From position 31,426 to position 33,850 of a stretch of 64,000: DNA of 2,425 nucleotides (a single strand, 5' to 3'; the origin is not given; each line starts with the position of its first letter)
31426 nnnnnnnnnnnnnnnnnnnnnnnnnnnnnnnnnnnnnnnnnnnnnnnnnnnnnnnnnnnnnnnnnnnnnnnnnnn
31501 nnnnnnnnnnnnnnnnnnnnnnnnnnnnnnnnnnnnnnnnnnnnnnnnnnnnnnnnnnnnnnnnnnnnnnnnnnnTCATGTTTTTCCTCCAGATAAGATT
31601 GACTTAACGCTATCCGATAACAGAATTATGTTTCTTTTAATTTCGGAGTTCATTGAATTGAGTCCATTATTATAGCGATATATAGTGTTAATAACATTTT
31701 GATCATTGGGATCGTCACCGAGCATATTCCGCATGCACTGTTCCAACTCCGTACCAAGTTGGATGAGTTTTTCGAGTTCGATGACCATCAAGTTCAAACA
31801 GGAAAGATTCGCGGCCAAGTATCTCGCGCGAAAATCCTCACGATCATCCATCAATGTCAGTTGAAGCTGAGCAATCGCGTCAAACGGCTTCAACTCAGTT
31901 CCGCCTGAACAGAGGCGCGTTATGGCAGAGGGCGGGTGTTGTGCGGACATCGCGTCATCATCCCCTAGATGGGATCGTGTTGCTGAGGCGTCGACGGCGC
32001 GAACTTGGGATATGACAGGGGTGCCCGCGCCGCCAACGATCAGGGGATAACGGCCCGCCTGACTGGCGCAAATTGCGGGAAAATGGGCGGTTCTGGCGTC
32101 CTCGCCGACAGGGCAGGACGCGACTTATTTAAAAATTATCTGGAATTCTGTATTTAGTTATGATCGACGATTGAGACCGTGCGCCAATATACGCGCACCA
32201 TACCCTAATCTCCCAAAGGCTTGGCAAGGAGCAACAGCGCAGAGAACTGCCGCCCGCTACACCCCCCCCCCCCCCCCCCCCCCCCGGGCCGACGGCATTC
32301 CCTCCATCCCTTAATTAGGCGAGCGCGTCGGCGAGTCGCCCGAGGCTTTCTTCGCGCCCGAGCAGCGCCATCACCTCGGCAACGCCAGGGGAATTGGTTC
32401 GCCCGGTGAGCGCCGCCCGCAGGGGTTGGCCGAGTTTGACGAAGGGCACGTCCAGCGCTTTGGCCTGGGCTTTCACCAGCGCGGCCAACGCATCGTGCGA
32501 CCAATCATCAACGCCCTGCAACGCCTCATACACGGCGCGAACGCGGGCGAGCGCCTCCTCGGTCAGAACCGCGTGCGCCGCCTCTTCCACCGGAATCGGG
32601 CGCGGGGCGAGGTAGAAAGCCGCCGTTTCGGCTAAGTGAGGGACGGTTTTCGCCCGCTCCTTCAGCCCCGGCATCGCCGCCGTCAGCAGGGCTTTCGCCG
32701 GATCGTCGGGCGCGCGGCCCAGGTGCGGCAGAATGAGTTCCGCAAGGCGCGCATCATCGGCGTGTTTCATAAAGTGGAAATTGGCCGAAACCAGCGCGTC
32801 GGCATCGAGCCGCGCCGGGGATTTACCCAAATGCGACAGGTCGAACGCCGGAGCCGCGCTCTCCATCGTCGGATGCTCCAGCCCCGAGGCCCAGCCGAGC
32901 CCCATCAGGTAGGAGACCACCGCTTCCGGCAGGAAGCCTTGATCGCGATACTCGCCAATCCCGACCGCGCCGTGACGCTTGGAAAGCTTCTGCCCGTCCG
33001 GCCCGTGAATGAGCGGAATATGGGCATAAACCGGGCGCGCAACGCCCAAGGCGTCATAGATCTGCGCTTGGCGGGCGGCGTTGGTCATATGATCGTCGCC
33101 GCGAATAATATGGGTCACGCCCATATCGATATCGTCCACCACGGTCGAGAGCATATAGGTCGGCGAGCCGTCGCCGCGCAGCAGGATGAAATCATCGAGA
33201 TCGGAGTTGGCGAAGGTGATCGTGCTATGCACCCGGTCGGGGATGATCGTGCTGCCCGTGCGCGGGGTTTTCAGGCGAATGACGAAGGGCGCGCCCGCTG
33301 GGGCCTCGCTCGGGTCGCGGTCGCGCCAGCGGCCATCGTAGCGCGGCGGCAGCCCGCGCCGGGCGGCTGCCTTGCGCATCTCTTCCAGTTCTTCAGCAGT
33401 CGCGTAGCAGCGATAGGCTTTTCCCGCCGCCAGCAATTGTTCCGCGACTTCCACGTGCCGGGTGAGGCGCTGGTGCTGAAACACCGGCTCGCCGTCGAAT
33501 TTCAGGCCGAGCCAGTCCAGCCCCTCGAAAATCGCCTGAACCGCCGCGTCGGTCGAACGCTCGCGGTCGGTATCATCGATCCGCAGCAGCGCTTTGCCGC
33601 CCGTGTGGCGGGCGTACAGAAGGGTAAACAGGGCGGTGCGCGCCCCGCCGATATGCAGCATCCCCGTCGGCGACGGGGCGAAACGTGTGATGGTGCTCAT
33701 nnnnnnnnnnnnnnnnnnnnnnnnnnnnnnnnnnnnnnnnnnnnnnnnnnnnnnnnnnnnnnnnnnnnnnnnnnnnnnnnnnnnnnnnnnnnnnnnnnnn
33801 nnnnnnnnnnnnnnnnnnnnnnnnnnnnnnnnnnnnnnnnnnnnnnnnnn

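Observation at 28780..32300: AT-rich 3.5-kb island between convergent pyrE and gltX: membrane-anchored AraC regulator + orphan periplasmic binding protein + two paralogous small helical proteins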

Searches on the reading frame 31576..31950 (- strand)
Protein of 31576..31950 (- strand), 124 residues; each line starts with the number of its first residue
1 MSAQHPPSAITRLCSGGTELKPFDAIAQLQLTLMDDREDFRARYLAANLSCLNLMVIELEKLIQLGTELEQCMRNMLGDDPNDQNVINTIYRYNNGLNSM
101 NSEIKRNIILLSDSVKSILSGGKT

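Call 3: search_protein_families(library=pfam, proteins=[window:31576-31950:-], max_evalue=0.1)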
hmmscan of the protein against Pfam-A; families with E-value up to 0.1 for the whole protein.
window:31576-31950:- (124 aa): 0 families

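Call 4: search_protein_families(library=ncbifam, proteins=[window:31576-31950:-], max_evalue=0.1)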
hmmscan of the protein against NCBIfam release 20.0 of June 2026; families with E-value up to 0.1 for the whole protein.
window:31576-31950:- (124 aa): 0 families

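Call 12: find_homologous_proteins(query=window:31576-31950:-, max_evalue=0.01)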
Query window:31576-31950:- (124 aa): 4 proteins with E <= 0.01 among 47 candidates.
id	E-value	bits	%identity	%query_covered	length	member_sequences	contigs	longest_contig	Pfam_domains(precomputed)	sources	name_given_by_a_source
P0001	4.1e-68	244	92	100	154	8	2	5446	-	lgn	-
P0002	2.3e-59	216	84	99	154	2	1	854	-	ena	-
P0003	7.9e-51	189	80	97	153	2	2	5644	-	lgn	-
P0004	1.3e-30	124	78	69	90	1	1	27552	-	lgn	-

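Call 13: find_encoding_contigs(protein=P0004, flank=10000, max_places=4)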
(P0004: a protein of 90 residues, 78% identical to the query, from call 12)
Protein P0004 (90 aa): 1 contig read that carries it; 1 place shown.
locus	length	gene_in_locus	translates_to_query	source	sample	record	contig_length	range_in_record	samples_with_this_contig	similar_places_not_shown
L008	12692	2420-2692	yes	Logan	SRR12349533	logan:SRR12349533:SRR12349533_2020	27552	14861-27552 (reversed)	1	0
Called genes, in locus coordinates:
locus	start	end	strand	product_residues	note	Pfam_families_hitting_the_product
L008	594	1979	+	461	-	PF00749:tRNA-synt_1c, PF19269:Anticodon_2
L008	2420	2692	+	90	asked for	-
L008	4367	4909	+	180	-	PF12833:HTH_18, PF00165:HTH_AraC (weak)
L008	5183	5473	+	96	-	-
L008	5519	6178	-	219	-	PF00156:Pribosyltran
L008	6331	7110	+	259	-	PF00378:ECH_1, PF16113:ECH_2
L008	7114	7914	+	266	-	PF01656:CbiA, PF09140:MipZ, PF10609:ParA (weak), PF13614:AAA_31 (weak)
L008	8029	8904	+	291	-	PF00483:NTP_transferase, PF12804:NTP_transf_3 (weak)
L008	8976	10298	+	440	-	PF03721:UDPG_MGDP_dh_N, PF00984:UDPG_MGDP_dh, PF03720:UDPG_MGDP_dh_C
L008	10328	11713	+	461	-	PF02878:PGM_PMM_I, PF02879:PGM_PMM_II, PF02880:PGM_PMM_III, PF00408:PGM_PMM_IV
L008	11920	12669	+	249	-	-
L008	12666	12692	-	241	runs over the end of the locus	PF02683:DsbD_TM, PF13386:DsbD_2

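Call 14: find_encoding_contigs(protein=P0003, flank=10000, max_places=4)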
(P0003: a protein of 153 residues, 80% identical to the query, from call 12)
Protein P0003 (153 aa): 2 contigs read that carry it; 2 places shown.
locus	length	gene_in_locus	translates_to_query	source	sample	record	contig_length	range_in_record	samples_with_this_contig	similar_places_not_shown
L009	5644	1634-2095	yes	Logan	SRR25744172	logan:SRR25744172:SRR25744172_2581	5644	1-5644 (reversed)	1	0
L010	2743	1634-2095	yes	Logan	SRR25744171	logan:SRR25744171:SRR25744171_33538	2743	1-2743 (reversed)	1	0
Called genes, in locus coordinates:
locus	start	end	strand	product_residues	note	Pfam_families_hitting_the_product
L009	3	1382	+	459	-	?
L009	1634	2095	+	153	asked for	-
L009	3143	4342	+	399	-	PF12833:HTH_18, PF00165:HTH_AraC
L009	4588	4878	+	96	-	-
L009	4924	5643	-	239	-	?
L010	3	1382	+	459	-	?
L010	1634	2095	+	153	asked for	-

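Call 15: find_encoding_contigs(protein=P0001, flank=10000, max_places=4)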
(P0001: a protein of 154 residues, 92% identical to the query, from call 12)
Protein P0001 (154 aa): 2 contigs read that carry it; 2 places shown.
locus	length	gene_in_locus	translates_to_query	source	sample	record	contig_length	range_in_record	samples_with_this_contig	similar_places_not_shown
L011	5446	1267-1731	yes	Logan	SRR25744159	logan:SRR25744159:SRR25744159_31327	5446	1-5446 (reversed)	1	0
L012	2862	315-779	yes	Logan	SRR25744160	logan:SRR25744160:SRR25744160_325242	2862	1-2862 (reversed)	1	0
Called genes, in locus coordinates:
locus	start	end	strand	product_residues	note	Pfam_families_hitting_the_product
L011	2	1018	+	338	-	?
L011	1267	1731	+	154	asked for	-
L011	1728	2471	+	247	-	PF00497:SBP_bac_3 (faint)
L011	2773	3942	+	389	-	PF12833:HTH_18, PF00165:HTH_AraC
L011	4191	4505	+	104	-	-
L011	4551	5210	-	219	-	PF00156:Pribosyltran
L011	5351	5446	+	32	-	?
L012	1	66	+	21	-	?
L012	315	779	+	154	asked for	-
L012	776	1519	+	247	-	PF00497:SBP_bac_3 (faint)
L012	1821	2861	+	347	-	?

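Call 33: search_protein_families(library=padloc, proteins=[window:31576-31950:-], max_evalue=1)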
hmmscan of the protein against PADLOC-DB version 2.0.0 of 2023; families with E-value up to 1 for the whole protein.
window:31576-31950:- (124 aa): 0 families

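Call 34: search_protein_families(library=phrogs, proteins=[window:31576-31950:-], max_evalue=1)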
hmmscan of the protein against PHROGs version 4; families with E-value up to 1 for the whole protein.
window:31576-31950:- (124 aa): 2 families
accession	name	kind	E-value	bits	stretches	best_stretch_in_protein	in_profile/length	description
phrog_14176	-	DNA, RNA and nucleotide metabolism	0.2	12.9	1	34-61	54-82/87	polymerase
phrog_36231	-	unknown function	0.28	12.3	1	76-118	12-52/117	-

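Call 75: predict_structure(alignment_id=A9)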
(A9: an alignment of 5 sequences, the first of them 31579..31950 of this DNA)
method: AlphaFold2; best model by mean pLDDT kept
length: 124 residues; sequences in the alignment: 5
mean_pLDDT: 76.7   pTM: 0.59
mean pLDDT of the five models: 76.7, 76.5, 74.0, 73.3, 69.8
residues with pLDDT >= 90: 51; 70-90: 31; 50-70: 20; < 50: 22
segments of 3 or more residues with pLDDT < 50: 1-20
pLDDT, mean of each block of 10 residues (from residue 1): 41 41 62 63 82 93 96 91 91 96 93 81 52
secondary structure, 60 per line:
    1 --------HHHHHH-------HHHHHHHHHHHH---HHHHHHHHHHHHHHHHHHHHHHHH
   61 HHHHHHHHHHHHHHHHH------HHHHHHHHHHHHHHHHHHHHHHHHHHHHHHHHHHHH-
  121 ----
elements in order: H9-14 H22-33 H37-77 H84-119

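Call 78: fold_search(model_id=the predicted structure, library=pdb)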
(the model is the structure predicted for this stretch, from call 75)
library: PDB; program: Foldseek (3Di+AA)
matches with E <= 10: 401; with E <= 0.001: 0
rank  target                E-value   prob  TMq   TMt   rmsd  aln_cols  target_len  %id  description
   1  2v0x_B                4.4e-01  0.97  0.56  0.35  13.4       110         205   13  The dimerization domain of LAP2alpha (released 2007-06-26)
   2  6ox7_C                6.9e-01  0.99  0.60  0.58  10.9       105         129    8  The complex of 1918 NS1-ED and the iSH2 domain of the human p85beta subunit of PI3K (released 2020-04-22)
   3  2y3a_B                8.7e-01  0.35  0.32  0.21  13.8       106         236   13  Crystal structure of p110beta in complex with icSH2 of p85beta and the drug GDC-0941 (released 2011-03-16)
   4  9j0a_D                9.2e-01  0.89  0.51  0.08   7.9       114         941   15  Complex structure of ANKRD11/STAG2/RAD21 (released 2025-03-19)
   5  8cwy_A                9.7e-01  0.44  0.41  0.14   9.4       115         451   10  Accurate computational design of genetically encoded 3D protein crystals (released 2023-11-01)
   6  3tkl_B                9.7e-01  0.28  0.28  0.21  11.7        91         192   13  Crystal structure of the GTP-bound Rab1a in complex with the coiled-coil domain of LidA from Legionella pneumophila (released 2012-06-27)
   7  7tz7_B                1.0e+00  0.33  0.34  0.20  19.6       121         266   12  PI3K alpha in complex with an inhibitor (released 2022-05-18)
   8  6qj1                  1.2e+00  0.80  0.56  0.19  11.3       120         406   14  Crystal structure of the C. thermophilum condensin Smc2 ATPase head (crystal from I) (released 2019-07-03)
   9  9x1w                  1.3e+00  0.54  0.38  0.50   6.9        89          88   11  Crystal structure of de novo designed complement C9 mini-inhibitor form 1 (released 2026-02-18)
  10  8am0_B                1.3e+00  0.30  0.37  0.21  20.0       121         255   12  Crystal structure of human T1061E PI3Kalpha in complex with its regulatory subunit and the inhibitor GDC-0077 (Inavoli (released 2023-12-13)
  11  8sbc_B                1.3e+00  0.28  0.36  0.20  19.8       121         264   12  Co-structure of Phosphatidylinositol 4,5-bisphosphate 3-kinase catalytic subunit alpha isoform and brain penetrant inh (released 2023-07-19)
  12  8cws_A                1.4e+00  0.44  0.40  0.14   5.3        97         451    9  Accurate computational design of genetically encoded 3D protein crystals (released 2023-11-01)
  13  8tdu_B                1.4e+00  0.25  0.36  0.23  19.2       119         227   12  STX-478, a Mutant-Selective, Allosteric Inhibitor bound to PI3Kalpha (released 2023-09-06)
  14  1wle_A                1.4e+00  0.18  0.32  0.12   9.9       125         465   15  Crystal Structure of mammalian mitochondrial seryl-tRNA synthetase complexed with seryl-adenylate (released 2005-09-06)
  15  6r1m_A                1.4e+00  0.93  0.57  0.17   7.3        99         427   14  Crystal structure of E. coli seryl-tRNA synthetase complexed to seryl sulfamoyl adenosine (released 2020-01-22)
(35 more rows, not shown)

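Call 84: search_solved_structures(query=A5, max_evalue=5)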
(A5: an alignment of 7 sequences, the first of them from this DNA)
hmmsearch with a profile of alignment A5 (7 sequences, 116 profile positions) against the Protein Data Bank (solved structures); distinct sequences matched with E-value up to 5: 22.
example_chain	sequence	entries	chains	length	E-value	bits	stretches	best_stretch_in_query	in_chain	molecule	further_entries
6dfp_A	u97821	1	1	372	0.058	16.6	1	75-112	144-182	VCA0883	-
7p3r_A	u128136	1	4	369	0.058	16.6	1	75-112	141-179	MakA tetramer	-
6ezv_X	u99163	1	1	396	0.068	16.4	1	75-112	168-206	Non-hemolytic enterotoxin lytic component L1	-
8u5d_A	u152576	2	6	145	0.076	16.3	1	19-79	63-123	Heat-labile enterotoxin B chain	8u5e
9bei_B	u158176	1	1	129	0.15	15.3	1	19-79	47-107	Heat-labile enterotoxin B chain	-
7kp4_B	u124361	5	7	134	0.18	15.1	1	19-80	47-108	Heat-labile enterotoxin B chain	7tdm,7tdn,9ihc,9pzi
5b2g_B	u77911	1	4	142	0.3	14.3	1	19-79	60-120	Heat-labile enterotoxin B chain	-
2quo_A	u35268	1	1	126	0.53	13.5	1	19-80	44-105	Heat-labile enterotoxin B chain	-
6ov2_B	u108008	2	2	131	0.6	13.4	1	19-80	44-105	Heat-labile enterotoxin B chain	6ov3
9j7x_A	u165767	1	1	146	0.82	12.9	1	19-77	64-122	Heat-labile enterotoxin B chain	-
3vwb_A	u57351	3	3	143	0.9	12.8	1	71-111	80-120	Virulence regulon transcriptional activator virB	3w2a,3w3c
4qic_B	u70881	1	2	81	0.93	12.7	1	70-106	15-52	Anti-sigma factor NepR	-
3x29_B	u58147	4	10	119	0.99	12.7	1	19-79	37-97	Heat-labile enterotoxin B chain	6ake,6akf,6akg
8u4v_B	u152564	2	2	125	1.1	12.6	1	19-80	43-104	Heat-labile enterotoxin B chain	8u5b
6ns8_A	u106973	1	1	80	1.3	12.3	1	78-112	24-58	Uncharacterized protein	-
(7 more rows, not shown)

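Call 98: fold_search(model_id=the predicted structure, library=viral)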
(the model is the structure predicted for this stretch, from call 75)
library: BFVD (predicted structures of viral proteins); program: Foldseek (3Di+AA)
matches with E <= 10: 545; with E <= 0.001: 0
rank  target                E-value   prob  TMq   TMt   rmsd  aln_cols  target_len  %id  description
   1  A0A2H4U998            1.6e-01  0.97  0.50  0.47  13.5       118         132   13  ORFY protein [Cacao swollen shoot Ghana R virus]
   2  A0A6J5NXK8            2.1e-01  1.00  0.72  0.25   2.0       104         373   10  Uncharacterized protein (Fragment) [uncultured Caudovirales phage]
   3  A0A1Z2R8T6            2.9e-01  0.99  0.66  0.59  12.2       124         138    9  ORF4 [Dioscorea bacilliform RT virus 2]
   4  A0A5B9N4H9            3.5e-01  0.47  0.31  0.31  11.7       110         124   12  Uncharacterized protein [Aeromonas phage 4_4572]
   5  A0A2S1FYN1            3.7e-01  0.98  0.64  0.57  12.1       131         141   16  Uncharacterized protein [Grapevine Roditis leaf discoloration-associated virus]
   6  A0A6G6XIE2            4.4e-01  0.85  0.47  0.47   7.8       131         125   12  (no name in the UniProt tables at hand)
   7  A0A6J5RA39            4.6e-01  0.21  0.27  0.15  14.6       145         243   11  Uncharacterized protein [uncultured Caudovirales phage]
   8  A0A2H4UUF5            5.2e-01  0.97  0.67  0.27   6.8       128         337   12  Uncharacterized protein [Bodo saltans virus]
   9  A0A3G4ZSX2            5.2e-01  0.44  0.37  0.34  16.0       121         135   12  Uncharacterized protein [Edafosvirus sp.]
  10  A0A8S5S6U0            5.8e-01  0.84  0.43  0.49  10.9       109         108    9  Rubrerythrin [Podoviridae sp. ctsUe5]
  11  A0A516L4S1            5.8e-01  0.28  0.33  0.28  17.8       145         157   10  (no name in the UniProt tables at hand)
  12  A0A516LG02            6.4e-01  0.92  0.52  0.60  10.6       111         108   13  (no name in the UniProt tables at hand)
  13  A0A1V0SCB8            6.4e-01  0.35  0.36  0.08  13.4       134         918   14  Uncharacterized protein [Catovirus CTV1]
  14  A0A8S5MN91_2          6.8e-01  0.97  0.60  0.08  12.6       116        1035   12  Uncharacterized protein [Myoviridae sp. ctI7W9]
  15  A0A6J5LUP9            6.8e-01  0.28  0.29  0.25  14.6       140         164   14  Uncharacterized protein [uncultured Caudovirales phage]
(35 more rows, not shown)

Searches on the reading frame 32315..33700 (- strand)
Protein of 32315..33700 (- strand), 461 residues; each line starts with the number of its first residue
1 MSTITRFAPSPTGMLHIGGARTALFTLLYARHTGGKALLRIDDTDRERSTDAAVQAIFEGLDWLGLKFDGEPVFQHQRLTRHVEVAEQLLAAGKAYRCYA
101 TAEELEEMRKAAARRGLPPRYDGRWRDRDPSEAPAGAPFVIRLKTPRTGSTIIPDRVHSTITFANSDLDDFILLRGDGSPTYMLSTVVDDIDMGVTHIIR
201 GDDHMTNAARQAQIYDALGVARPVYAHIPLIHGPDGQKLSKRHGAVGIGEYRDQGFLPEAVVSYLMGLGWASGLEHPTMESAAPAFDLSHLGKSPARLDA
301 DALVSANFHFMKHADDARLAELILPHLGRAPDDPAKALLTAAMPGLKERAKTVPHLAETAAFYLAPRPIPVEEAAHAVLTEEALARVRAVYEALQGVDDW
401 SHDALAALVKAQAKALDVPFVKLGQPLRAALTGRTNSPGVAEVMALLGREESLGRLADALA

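Call 3: search_protein_families(library=pfam, proteins=[window:32315-33700:-], max_evalue=0.1)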
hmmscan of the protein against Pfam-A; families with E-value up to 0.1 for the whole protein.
window:32315-33700:- (461 aa): 2 families
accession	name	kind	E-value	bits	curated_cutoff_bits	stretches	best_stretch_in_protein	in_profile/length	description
PF00749.27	tRNA-synt_1c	-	3.2e-82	276.4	23.4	1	5-302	4-311/314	tRNA synthetases class I (E and Q), catalytic domain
PF19269.4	Anticodon_2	-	3e-33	115.6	23.6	1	318-460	1-141/141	Anticodon binding domain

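Call 27: find_related_loci(query=window:32315-33700:-, collection=genome_contigs, flank=8000)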
Query window:32315-33700:- (461 aa) in genome_contigs; peptide patterns used: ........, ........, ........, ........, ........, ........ (x = any residue, [..] = any of these).
599 stretches matched a pattern (row limit reached: there are more); 346 encode a relative of the query (tblastn E <= 1e-3); the best 80 are kept; 80 distinct loci.
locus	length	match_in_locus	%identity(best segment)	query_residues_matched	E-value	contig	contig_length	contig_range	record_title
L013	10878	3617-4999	96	1-461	0e+0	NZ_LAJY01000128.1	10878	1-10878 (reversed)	Elstera litoralis strain Dia-1 c128, whole genome shotgun sequence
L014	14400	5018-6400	94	1-461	0e+0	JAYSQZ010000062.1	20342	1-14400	MAG: Alphaproteobacteria bacterium isolate GFS_11880 GFS_11880_61, whole genome shotgun sequence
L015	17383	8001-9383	94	1-461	0e+0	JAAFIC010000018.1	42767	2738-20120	MAG: Alphaproteobacteria bacterium isolate bin54.metabat.ball.029 WN_Alphaproteobacteria_3_scaffold_18, whole genome sho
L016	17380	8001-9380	91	1-460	0e+0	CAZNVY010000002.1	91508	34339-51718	MAG TPA_asm: uncultured Elstera sp. isolate SRP290908_co2_383 genome assembly, contig: NODE_237_length_91508_cov_4.17632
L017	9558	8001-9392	60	1-459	1e-172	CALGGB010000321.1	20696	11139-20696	MAG TPA_asm: uncultured Rhodospirillaceae bacterium isolate ERR2206780_bin.111_CONCOCT_v1.1_MAG genome assembly, contig:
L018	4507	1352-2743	59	1-459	2e-173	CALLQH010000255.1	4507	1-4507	MAG TPA_asm: uncultured bacterium isolate SRR6227243_bin.5_CONCOCT_v1.1_MAG genome assembly, contig: ERZ795105.16986, wh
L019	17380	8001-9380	57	1-460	1e-167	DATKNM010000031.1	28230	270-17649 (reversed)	MAG TPA_asm: Candidatus Binatia bacterium isolate SMAG_U14737 k141_4239842, whole genome shotgun sequence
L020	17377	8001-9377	57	1-459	7e-166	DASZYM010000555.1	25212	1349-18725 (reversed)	MAG TPA_asm: Dongiaceae bacterium isolate SMAG_U6210 k141_505858, whole genome shotgun sequence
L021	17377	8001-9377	57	1-459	1e-161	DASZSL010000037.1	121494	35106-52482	MAG TPA_asm: Dongiaceae bacterium isolate SMAG_U6049 k141_496734, whole genome shotgun sequence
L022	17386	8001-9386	57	2-458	1e-160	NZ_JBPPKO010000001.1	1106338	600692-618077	Tepidicaulis sp. LMO-SS28 SS.TM.28_ctg001_LMO-SS28, whole genome shotgun sequence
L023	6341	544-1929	56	1-460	2e-161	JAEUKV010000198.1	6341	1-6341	MAG: Rhodospirillaceae bacterium isolate new MAG-104 k141_53085, whole genome shotgun sequence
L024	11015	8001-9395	54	1-461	3e-154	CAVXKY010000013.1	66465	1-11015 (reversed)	MAG: uncultured Alphaproteobacteria bacterium isolate MFD05512.bin.2.74 genome assembly, contig: contig_35770, whole gen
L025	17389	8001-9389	54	1-457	1e-153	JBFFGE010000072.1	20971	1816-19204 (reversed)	MAG: Alphaproteobacteria bacterium isolate Mix_mud15.2022.01.34 k141_1106314_length_20971_cov_9.0000, whole genome shotg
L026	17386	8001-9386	56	1-460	2e-152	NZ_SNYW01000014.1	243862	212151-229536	Dongia mobilis strain CGMCC 1.7660 Ga0079870_109, whole genome shotgun sequence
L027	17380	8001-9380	55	1-460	3e-151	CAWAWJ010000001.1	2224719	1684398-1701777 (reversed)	MAG: uncultured Alphaproteobacteria bacterium isolate MFD04540.bin.1.59 genome assembly, contig: contig_2387, whole geno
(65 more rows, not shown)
